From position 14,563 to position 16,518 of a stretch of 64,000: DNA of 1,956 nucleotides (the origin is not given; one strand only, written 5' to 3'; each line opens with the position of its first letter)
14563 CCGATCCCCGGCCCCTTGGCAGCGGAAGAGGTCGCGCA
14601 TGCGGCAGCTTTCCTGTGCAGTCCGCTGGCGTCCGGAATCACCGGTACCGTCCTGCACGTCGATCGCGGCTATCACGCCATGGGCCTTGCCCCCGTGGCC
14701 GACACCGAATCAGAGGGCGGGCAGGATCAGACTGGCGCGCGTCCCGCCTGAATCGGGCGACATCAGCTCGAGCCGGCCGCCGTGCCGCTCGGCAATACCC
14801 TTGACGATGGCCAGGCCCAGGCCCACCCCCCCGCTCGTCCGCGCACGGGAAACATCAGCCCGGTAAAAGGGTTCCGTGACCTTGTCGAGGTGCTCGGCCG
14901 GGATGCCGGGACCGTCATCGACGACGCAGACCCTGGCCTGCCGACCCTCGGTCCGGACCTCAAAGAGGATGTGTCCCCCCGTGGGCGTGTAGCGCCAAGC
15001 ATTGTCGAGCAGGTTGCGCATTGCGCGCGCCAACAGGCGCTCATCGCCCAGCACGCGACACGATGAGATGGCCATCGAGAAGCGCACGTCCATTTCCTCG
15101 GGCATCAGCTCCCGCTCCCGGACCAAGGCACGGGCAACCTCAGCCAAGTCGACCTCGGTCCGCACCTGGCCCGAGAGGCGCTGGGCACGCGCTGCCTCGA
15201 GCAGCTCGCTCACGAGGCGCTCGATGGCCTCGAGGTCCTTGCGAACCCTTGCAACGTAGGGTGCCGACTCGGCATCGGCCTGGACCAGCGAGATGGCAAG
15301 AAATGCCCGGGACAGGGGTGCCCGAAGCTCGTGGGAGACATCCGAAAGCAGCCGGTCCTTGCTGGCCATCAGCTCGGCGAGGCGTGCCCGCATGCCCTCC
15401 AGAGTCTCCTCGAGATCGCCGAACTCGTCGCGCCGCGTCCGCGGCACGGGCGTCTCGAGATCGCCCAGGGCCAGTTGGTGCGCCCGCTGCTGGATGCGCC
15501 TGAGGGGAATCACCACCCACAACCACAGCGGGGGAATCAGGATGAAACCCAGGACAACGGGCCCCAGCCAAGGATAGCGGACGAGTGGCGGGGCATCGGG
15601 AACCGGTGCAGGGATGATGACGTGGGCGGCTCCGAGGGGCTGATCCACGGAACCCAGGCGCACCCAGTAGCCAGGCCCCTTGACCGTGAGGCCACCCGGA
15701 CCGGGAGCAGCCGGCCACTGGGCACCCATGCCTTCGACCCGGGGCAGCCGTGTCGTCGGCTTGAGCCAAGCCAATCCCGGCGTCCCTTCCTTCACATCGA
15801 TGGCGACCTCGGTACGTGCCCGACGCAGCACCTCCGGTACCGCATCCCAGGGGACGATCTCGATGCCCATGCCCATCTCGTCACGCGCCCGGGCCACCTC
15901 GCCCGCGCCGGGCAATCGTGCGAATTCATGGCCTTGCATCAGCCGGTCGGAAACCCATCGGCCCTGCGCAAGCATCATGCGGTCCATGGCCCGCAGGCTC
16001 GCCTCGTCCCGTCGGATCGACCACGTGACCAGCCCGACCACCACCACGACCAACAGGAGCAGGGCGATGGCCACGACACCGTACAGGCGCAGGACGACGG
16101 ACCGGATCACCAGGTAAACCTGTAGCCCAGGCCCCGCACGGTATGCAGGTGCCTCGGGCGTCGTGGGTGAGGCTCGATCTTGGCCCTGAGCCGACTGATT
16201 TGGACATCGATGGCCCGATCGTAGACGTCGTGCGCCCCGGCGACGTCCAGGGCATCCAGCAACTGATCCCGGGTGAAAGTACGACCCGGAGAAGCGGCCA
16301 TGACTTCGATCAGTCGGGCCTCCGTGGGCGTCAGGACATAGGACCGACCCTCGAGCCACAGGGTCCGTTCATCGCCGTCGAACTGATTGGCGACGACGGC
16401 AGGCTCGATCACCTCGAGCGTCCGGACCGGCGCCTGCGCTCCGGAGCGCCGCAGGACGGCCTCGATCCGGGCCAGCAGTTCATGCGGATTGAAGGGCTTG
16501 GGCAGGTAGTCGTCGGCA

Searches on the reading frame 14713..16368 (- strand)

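Call 39: search_protein_families(library=pfam, proteins=[window:14713-16368:-], max_evalue=0.00001)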
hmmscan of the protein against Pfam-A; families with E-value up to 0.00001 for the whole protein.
window:14713-16368:- (552 aa): 3 families
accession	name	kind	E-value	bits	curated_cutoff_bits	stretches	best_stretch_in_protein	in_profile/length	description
PF02518.31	HATPase_c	-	9.1e-28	97.4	26.4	1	441-551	1-109/111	Histidine kinase-, DNA gyrase B-, and HSP90-like ATPase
PF00672.30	HAMP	-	2.7e-10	40.9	25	1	288-331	9-52/53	HAMP domain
PF00512.31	HisKA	-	2.1e-09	37.7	26.9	1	337-396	2-64/66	His Kinase A (phospho-acceptor) domain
